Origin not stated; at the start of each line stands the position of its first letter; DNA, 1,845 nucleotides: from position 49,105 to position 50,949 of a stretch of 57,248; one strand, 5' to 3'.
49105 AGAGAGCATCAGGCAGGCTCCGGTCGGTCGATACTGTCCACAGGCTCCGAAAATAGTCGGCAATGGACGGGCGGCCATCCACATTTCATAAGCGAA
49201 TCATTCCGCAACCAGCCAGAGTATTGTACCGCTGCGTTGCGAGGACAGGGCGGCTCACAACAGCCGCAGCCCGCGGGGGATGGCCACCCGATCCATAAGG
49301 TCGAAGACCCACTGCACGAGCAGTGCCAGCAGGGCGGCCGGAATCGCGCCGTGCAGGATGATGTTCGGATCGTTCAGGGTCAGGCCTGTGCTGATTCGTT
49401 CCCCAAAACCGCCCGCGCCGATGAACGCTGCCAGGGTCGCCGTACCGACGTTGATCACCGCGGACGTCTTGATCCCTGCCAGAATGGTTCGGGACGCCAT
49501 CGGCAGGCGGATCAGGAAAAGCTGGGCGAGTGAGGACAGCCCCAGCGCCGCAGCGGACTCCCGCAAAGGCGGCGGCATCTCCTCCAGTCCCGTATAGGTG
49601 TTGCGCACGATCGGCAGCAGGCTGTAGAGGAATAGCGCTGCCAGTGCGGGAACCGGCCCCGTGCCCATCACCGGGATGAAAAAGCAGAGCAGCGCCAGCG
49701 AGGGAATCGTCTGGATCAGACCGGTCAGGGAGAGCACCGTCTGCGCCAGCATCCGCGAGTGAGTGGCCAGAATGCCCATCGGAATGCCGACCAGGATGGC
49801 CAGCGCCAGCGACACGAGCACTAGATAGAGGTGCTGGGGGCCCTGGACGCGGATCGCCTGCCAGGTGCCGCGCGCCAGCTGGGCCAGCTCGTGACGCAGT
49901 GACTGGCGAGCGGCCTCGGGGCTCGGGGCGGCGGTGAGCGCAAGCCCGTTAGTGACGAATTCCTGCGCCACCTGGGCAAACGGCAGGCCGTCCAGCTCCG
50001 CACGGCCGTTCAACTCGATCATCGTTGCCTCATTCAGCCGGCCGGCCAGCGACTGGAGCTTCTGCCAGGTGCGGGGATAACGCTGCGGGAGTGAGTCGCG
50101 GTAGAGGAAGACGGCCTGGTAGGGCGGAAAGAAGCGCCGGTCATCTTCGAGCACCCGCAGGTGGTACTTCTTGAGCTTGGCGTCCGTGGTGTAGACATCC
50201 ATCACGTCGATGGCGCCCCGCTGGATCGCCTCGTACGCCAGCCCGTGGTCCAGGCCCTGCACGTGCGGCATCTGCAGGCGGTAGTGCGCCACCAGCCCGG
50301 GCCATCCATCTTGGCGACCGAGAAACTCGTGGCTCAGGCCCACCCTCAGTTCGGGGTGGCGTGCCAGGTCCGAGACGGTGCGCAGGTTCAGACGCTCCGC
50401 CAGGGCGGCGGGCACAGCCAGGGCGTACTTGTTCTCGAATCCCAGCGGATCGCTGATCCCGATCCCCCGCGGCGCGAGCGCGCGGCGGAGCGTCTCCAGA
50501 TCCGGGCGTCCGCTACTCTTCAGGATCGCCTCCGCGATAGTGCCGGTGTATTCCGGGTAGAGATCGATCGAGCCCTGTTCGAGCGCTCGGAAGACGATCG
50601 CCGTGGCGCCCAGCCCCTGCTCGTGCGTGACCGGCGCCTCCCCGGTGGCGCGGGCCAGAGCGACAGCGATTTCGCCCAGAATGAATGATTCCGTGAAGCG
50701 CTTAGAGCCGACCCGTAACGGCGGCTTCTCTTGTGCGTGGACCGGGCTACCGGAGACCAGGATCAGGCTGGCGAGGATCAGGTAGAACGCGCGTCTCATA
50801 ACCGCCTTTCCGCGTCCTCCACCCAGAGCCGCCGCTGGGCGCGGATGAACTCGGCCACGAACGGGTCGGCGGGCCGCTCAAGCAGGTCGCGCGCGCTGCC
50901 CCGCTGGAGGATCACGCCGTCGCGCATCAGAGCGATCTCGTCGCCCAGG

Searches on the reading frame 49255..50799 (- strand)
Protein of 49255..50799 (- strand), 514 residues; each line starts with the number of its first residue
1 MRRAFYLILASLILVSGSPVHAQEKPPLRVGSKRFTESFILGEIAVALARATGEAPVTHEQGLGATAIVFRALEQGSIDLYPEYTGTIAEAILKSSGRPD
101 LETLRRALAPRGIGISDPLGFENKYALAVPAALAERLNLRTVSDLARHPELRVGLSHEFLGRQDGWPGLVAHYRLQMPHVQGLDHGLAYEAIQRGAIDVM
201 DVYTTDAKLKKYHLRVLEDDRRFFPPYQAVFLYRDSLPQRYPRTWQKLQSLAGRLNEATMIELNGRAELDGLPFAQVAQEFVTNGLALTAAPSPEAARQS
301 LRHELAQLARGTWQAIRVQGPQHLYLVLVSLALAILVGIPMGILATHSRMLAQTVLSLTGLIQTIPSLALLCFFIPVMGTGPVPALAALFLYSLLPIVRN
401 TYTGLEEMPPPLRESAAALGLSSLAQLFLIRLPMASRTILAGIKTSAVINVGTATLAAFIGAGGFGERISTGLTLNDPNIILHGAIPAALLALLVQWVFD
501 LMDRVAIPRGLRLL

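Call 8: search_protein_families(library=pfam, proteins=[window:49255-50799:-], max_evalue=0.001)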
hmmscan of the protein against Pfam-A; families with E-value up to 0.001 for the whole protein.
window:49255-50799:- (514 aa): 2 families
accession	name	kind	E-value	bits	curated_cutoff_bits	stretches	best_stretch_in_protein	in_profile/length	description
PF04069.17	OpuAC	-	2.2e-58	198.3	21.2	1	27-283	2-256/257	Substrate binding domain of ABC-type glycine betaine transport system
PF00528.27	BPD_transp_1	-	8.5e-23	81.5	26.4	1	338-504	1-180/184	Binding-protein-dependent transport system inner membrane component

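Call 32: search_protein_families(library=ncbifam, proteins=[window:49255-50799:-], max_evalue=0.00001)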
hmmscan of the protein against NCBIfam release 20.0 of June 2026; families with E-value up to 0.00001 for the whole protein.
window:49255-50799:- (514 aa): 7 families
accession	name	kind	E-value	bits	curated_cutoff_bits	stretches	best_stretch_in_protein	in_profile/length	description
NF049931.1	GlyBetbindOsmF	equivalog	4.2e-26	91.7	400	1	27-283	4-277/283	glycine betaine ABC transporter substrate-binding protein OsmF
TIGR03416.1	ABC_choXWV_perm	equivalog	1.9e-23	83.3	363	1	322-482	90-250/267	choline ABC transporter permease subunit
NF008196.0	PRK10952.1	equivalog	2.2e-21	76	439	1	323-499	149-325/356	glycine betaine/L-proline ABC transporter permease ProW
TIGR01183.1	ntrB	equivalog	1.9e-11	44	209.05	1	311-457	10-155/202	nitrate ABC transporter permease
TIGR01097.1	PhnE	equivalog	2.2e-10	40.4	216.7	1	323-472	64-217/252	phosphonate ABC transporter, permease protein PhnE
NF040733.1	ABC_perm_U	equivalog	2e-09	37.3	295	1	326-505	64-244/251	ABC transporter permease subunit SaoP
NF008470.0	PRK11365.1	equivalog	9.6e-07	28.5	347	1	292-495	40-238/263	aliphatic sulfonate ABC transporter permease SsuC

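Call 33: search_solved_structures(query=window:49255-50799:-, show_alignments=0, max_evalue=0.001)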
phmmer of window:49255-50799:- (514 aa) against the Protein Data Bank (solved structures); distinct sequences matched with E-value up to 0.001: 32.
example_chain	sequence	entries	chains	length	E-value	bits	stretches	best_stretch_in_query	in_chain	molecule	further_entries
9egh_A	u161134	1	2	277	2.2e-46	162.1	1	24-283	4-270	Ergothioneine transporter EgtUC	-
9egj_A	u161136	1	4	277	2.9e-46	161.7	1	24-283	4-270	Ergothioneine transporter EgtUC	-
9o5f_A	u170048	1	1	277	3e-46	161.7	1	24-283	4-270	Ergothioneine transporter EgtUC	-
7txl_A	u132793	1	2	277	3.8e-46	161.3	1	24-283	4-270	Choline transporter (Glycine betaine transport system permease protein)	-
9egi_A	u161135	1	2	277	3.8e-46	161.3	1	24-283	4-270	Ergothioneine transporter EgtUC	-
7txk_A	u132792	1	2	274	5e-46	160.9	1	24-283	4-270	Choline transporter (Glycine betaine transport system permease protein)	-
6uru_A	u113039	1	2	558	2.2e-39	139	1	116-288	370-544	iAChSnFR precursor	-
4z7e_A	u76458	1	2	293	3.1e-39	138.5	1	32-283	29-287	Lmo1422 protein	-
8dp6_A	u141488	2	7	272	4.9e-39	137.9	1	22-281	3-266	Osmoprotection protein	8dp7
7s7w_A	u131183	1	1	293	2.1e-38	135.8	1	28-286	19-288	iNicSnFR 3.0 Fluorescent Nicotine Sensor precursor binding protein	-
6efr_A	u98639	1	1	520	7.9e-38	133.9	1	116-283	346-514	iNicSnFR 1.0, a genetically encoded nicotine biosensor,Green fluorescent protein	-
6v1r_A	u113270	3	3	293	1.1e-37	133.4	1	28-286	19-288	iAChSnFR Fluorescent Acetylcholine Sensor V9 precursor binding protein | iAchSnFR Fluorescent Acetylcholine Sensor precursor binding protein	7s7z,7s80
7s7x_A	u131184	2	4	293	2e-37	132.5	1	28-286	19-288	iNicSnFR 4.0 Fluorescent Nicotine Sensor precursor binding protein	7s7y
7s7t_A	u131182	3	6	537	1.7e-34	122.9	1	116-286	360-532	iNicSnFR 3.0 Fluorescent Nicotine Sensor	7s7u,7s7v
1sw1_A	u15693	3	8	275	2.8e-34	122.2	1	26-283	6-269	osmoprotection protein (proX)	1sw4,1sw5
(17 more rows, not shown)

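Call 48: find_homologous_proteins(query=window:49255-50799:-, max_evalue=1e-40)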
Query window:49255-50799:- (514 aa): 8000 proteins with E <= 1e-40 among 8000 candidates; the best 120 are listed.
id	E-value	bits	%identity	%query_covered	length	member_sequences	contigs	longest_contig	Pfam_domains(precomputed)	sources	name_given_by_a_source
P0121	0.0e+0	1115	100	100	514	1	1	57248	PF04069.18,PF00528.28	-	-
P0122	1.1e-238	811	77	96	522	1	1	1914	PF04069.18,PF00528.28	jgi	jgi:osmoprotectant transport system permease protein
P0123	1.2e-233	795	73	99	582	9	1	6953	PF04069.18,PF00528.28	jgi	jgi:osmoprotectant transport system permease protein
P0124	1.3e-189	649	65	95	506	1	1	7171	PF04069.18,PF00528.28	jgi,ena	-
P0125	3.8e-189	648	63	95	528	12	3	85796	PF04069.18,PF00528.28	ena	-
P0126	5.9e-187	641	64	96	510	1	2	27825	PF04069.18,PF00528.28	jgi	jgi:osmoprotectant transport system permease protein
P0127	5.9e-187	641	63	96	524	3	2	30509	PF04069.18,PF00528.28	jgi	-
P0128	2.7e-186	638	64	96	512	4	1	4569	PF04069.18,PF00528.28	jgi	jgi:osmoprotectant transport system permease protein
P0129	3.1e-186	638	61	100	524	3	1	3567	PF04069.18,PF00528.28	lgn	-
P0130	3.9e-186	638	62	97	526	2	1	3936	PF04069.18,PF00528.28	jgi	jgi:osmoprotectant transport system permease protein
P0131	1.3e-185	636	65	95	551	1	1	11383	PF04069.18,PF00528.28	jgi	jgi:osmoprotectant transport system permease protein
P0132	3.5e-185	635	63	96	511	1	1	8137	PF04069.18,PF00528.28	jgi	jgi:osmoprotectant transport system permease protein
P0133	1.5e-184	633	61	96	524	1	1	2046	PF04069.18,PF00528.28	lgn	-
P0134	7.9e-184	630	60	100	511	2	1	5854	PF04069.18,PF00528.28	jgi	jgi:osmoprotectant transport system permease protein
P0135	1.0e-183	630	63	96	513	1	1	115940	PF04069.18,PF00528.28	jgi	jgi:osmoprotectant transport system permease protein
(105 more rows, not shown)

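Call 50: find_encoding_contigs(protein=P0123, flank=8000, max_places=2)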
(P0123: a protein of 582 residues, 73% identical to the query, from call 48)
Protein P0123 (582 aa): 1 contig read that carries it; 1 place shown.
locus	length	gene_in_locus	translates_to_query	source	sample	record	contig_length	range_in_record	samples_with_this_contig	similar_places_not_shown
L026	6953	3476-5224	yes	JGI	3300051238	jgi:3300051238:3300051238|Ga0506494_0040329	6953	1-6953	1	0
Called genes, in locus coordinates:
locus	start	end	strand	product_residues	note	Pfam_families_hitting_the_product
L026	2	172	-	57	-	?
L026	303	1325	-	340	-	PF10017:Methyltransf_33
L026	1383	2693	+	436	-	PF12867:DinB_2, PF03781:FGE-sulfatase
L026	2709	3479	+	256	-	PF00005:ABC_tran, PF13304:AAA_21 (faint)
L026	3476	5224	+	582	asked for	PF04069:OpuAC, PF00528:BPD_transp_1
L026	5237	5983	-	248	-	PF01427:Peptidase_M15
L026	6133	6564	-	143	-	PF01475:FUR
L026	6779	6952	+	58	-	?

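Call 51: find_encoding_contigs(protein=P0125, flank=8000, max_places=2)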
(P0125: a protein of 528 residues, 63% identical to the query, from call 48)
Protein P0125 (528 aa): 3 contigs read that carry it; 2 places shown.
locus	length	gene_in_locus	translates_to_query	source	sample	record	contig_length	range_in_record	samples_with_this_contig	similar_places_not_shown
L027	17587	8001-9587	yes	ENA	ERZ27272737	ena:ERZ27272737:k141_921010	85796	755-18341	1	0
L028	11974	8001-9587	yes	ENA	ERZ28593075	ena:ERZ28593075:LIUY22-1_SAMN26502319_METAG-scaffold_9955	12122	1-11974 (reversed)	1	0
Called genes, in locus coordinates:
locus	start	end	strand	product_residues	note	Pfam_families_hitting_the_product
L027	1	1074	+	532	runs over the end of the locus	PF00069:Pkinase, PF07714:PK_Tyr_Ser-Thr, PF01636:APH (faint)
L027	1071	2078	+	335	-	-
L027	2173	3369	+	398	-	PF01411:tRNA-synt_2c, PF07973:tRNA_SAD, PF02272:DHHA1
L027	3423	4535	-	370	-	-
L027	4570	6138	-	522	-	PF00587:tRNA-synt_2b, PF03129:HGTP_anticodon, PF09180:ProRS-C_1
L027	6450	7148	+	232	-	-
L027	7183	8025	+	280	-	PF00005:ABC_tran, PF13304:AAA_21 (faint)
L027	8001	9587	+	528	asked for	PF04069:OpuAC, PF00528:BPD_transp_1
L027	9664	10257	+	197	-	-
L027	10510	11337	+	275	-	PF03575:Peptidase_S51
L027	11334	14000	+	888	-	PF18921:Cyanophycin_syn, PF02786:CPSase_L_D2 (weak), PF08443:RimK (weak), PF13549:ATP-grasp_5, PF02222:ATP-grasp (weak), PF08443:RimK (weak), PF08245:Mur_ligase_M, PF02875:Mur_ligase_C, +1 more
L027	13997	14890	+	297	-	PF01112:Asparaginase_2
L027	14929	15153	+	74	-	-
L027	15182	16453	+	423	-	PF24883:NPHP3_N (faint), PF13401:AAA_22 (faint), PF05729:NACHT (faint)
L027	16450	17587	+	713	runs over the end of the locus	PF00149:Metallophos, PF12850:Metallophos_2 (faint)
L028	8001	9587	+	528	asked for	PF04069:OpuAC, PF00528:BPD_transp_1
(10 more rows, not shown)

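Call 52: find_encoding_contigs(protein=P0135, flank=8000, max_places=1)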
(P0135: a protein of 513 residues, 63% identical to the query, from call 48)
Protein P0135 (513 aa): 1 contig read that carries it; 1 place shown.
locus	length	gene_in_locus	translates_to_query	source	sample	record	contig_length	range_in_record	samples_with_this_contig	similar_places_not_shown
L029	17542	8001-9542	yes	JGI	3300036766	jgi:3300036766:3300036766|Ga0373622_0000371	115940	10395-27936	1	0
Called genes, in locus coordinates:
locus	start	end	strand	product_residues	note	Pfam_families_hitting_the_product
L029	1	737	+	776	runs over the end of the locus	PF17678:Glyco_hydro_92N, PF07971:Glyco_hydro_92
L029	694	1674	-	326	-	PF00520:Ion_trans (weak), PF07885:Ion_trans_2, PF01007:IRK (weak), PF17655:IRK_C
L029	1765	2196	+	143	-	-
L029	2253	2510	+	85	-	PF02325:CCB3_YggT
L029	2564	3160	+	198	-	PF13489:Methyltransf_23 (weak), PF13649:Methyltransf_25 (weak), PF08242:Methyltransf_12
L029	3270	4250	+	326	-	-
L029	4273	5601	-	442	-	-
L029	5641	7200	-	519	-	PF00587:tRNA-synt_2b, PF03129:HGTP_anticodon, PF09180:ProRS-C_1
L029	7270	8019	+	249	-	PF13191:AAA_16 (weak), PF00005:ABC_tran, PF13304:AAA_21 (faint)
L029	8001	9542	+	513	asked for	PF04069:OpuAC, PF00528:BPD_transp_1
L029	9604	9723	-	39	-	-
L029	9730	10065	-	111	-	PF08869:XisI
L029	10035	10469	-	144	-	PF08814:XisH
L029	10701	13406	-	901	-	-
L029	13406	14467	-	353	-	-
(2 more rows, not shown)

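Call 55: search_protein_families(library=ncbifam, proteins=[L026:1383-2693:+, L026:303-1325:-], max_evalue=1e-10)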
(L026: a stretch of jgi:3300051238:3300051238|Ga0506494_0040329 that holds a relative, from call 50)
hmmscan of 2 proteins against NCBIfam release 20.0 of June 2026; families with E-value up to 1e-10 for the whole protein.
L026:1383-2693:+ (436 aa): 5 families
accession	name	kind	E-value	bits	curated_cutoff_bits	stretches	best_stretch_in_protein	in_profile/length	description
TIGR03440.2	egtB_TIGR03440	equivalog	3.9e-109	365.5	360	1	12-432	3-412/413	ergothioneine biosynthesis protein EgtB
NF041186.1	SenA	equivalog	2.8e-91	306.7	420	1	7-434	5-382/382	selenoneine synthase SenA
TIGR04344.1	ovoA_Nterm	equivalog_domain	5.4e-48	164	400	1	91-432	105-443/444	5-histidylcysteine sulfoxide synthase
TIGR03525.2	GldK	equivalog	1.6e-18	67.2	350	1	295-435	253-406/408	T9SS ring complex lipoprotein PorK/GldK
TIGR04373.1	egtB_X_signatur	signature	8.4e-11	41.8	71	0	384-434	1-50/50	EgtB-related enzyme signature domain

L026:303-1325:- (340 aa): 2 families
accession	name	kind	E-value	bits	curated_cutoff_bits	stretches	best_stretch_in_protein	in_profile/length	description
TIGR03438.1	egtD_ergothio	equivalog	2.7e-111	371.6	290.9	1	25-327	3-300/301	L-histidine N(alpha)-methyltransferase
TIGR03439.1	methyl_EasF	subfamily_domain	1.9e-56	191.3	205.55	1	24-324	13-318/321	EasF family methyltransferase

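Call 58: find_related_loci(query=window:49255-50799:-, collection=metagenome_contigs, flank=8000)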
Query window:49255-50799:- (514 aa) in metagenome_contigs; peptide patterns used: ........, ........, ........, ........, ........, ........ (x = any residue, [..] = any of these).
164 stretches matched a pattern; 7 encode a relative of the query (tblastn E <= 1e-3); 7 distinct loci.
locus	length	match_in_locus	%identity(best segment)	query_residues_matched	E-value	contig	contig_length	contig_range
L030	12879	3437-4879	48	25-513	5e-146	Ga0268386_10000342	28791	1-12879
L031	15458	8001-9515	45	6-513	2e-121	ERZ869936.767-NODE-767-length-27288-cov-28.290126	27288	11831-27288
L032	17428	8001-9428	44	28-512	2e-116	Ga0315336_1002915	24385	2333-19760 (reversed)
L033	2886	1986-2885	44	24-341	3e-63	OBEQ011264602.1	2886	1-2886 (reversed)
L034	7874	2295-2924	26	292-508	9e-13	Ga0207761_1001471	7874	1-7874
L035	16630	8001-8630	26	292-508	1e-12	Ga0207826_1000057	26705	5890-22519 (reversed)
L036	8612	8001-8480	30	306-462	2e-12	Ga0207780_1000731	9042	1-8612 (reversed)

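Call 65: search_protein_families(library=ncbifam, proteins=[L032:9343-10737:+, L031:11812-13107:+, L030:631-2175:+, L032:6131-7189:+, L031:10122-11240:+, L030:5652-6809:+], max_evalue=1e-20)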
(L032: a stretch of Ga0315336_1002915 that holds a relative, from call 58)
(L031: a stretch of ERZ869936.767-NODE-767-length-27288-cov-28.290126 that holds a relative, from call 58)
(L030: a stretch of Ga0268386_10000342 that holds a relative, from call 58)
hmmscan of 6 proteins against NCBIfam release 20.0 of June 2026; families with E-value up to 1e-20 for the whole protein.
L032:9343-10737:+ (464 aa): 3 families
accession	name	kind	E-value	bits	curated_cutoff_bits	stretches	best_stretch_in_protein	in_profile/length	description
TIGR03440.2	egtB_TIGR03440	equivalog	3.8e-174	579.6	360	1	54-463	3-413/413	ergothioneine biosynthesis protein EgtB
NF041186.1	SenA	equivalog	1.2e-108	363.9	420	1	48-463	4-381/382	selenoneine synthase SenA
TIGR04344.1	ovoA_Nterm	equivalog_domain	2.1e-35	122.5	400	1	62-462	27-443/444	5-histidylcysteine sulfoxide synthase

L031:11812-13107:+ (431 aa): 3 families
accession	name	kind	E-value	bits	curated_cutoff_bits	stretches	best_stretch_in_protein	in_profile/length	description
TIGR03440.2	egtB_TIGR03440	equivalog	2e-174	580.6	360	1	17-430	2-413/413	ergothioneine biosynthesis protein EgtB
NF041186.1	SenA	equivalog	2e-109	366.5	420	1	12-430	4-381/382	selenoneine synthase SenA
TIGR04344.1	ovoA_Nterm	equivalog_domain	8.9e-30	103.9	400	1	12-429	13-443/444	5-histidylcysteine sulfoxide synthase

L030:631-2175:+ (514 aa): 3 families
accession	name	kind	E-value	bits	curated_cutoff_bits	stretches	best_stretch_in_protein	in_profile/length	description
TIGR03440.2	egtB_TIGR03440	equivalog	1.7e-168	561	360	1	26-511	2-413/413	ergothioneine biosynthesis protein EgtB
NF041186.1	SenA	equivalog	1.6e-102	343.8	420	1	25-511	8-381/382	selenoneine synthase SenA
TIGR04344.1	ovoA_Nterm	equivalog_domain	6.5e-28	97.8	400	1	113-361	103-333/444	5-histidylcysteine sulfoxide synthase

L032:6131-7189:+ (352 aa): 2 families
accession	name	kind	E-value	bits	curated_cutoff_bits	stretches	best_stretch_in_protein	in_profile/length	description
TIGR03438.1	egtD_ergothio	equivalog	1.4e-117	392.2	290.9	1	48-347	2-300/301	L-histidine N(alpha)-methyltransferase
TIGR03439.1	methyl_EasF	subfamily_domain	5e-53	180.1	205.55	1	48-343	13-317/321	EasF family methyltransferase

L031:10122-11240:+ (372 aa): 2 families
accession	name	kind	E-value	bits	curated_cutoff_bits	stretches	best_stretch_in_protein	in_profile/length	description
TIGR03438.1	egtD_ergothio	equivalog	2.4e-120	401.3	290.9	1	63-362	2-300/301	L-histidine N(alpha)-methyltransferase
TIGR03439.1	methyl_EasF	subfamily_domain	1.8e-49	168.4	205.55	1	65-360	15-319/321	EasF family methyltransferase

L030:5652-6809:+ (385 aa): 2 families
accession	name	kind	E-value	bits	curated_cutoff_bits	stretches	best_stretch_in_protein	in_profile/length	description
TIGR03438.1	egtD_ergothio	equivalog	1.1e-117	392.5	290.9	1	53-369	3-300/301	L-histidine N(alpha)-methyltransferase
TIGR03439.1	methyl_EasF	subfamily_domain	3.2e-45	154.4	205.55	1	54-365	15-317/321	EasF family methyltransferase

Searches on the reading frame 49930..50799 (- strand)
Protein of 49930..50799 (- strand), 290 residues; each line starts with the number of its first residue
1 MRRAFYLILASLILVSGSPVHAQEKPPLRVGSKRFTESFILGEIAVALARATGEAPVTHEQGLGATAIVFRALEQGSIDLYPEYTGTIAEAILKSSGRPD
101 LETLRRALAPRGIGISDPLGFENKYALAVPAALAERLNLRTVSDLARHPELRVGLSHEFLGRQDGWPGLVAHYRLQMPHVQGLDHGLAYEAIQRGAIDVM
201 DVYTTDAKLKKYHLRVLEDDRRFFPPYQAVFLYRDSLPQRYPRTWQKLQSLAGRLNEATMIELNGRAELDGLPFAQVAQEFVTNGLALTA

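Call 38: search_solved_structures(query=window:49930-50799:-, show_alignments=5, max_evalue=1e-30)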
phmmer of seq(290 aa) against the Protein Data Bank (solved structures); distinct sequences matched with E-value up to 1e-30: 18.
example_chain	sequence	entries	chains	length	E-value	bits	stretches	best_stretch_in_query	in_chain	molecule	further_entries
9egh_A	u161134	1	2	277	5.8e-47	163.7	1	24-283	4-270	Ergothioneine transporter EgtUC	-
9egj_A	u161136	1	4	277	7.6e-47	163.3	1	24-283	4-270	Ergothioneine transporter EgtUC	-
9o5f_A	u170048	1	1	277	7.6e-47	163.3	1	24-283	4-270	Ergothioneine transporter EgtUC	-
7txl_A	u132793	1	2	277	9.8e-47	162.9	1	24-283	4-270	Choline transporter (Glycine betaine transport system permease protein)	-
9egi_A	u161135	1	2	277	9.9e-47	162.9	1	24-283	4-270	Ergothioneine transporter EgtUC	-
7txk_A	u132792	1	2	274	1.3e-46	162.6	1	24-283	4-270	Choline transporter (Glycine betaine transport system permease protein)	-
6uru_A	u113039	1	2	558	2.7e-40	141.8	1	116-286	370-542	iAChSnFR precursor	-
4z7e_A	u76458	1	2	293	8.6e-40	140.2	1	32-283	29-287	Lmo1422 protein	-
8dp6_A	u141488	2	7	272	1.4e-39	139.5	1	22-281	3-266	Osmoprotection protein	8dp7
7s7w_A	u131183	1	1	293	6.4e-39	137.3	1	28-286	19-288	iNicSnFR 3.0 Fluorescent Nicotine Sensor precursor binding protein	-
6efr_A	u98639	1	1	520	6.7e-39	137.3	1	116-283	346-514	iNicSnFR 1.0, a genetically encoded nicotine biosensor,Green fluorescent protein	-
6v1r_A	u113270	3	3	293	3.3e-38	135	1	28-286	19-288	iAChSnFR Fluorescent Acetylcholine Sensor V9 precursor binding protein | iAchSnFR Fluorescent Acetylcholine Sensor precursor binding protein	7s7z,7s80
7s7x_A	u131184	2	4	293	6.3e-38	134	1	28-286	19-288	iNicSnFR 4.0 Fluorescent Nicotine Sensor precursor binding protein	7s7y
7s7t_A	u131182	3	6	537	1.6e-35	126.2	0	116-286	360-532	iNicSnFR 3.0 Fluorescent Nicotine Sensor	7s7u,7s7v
1sw1_A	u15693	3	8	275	8.1e-35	123.9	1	26-283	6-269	osmoprotection protein (proX)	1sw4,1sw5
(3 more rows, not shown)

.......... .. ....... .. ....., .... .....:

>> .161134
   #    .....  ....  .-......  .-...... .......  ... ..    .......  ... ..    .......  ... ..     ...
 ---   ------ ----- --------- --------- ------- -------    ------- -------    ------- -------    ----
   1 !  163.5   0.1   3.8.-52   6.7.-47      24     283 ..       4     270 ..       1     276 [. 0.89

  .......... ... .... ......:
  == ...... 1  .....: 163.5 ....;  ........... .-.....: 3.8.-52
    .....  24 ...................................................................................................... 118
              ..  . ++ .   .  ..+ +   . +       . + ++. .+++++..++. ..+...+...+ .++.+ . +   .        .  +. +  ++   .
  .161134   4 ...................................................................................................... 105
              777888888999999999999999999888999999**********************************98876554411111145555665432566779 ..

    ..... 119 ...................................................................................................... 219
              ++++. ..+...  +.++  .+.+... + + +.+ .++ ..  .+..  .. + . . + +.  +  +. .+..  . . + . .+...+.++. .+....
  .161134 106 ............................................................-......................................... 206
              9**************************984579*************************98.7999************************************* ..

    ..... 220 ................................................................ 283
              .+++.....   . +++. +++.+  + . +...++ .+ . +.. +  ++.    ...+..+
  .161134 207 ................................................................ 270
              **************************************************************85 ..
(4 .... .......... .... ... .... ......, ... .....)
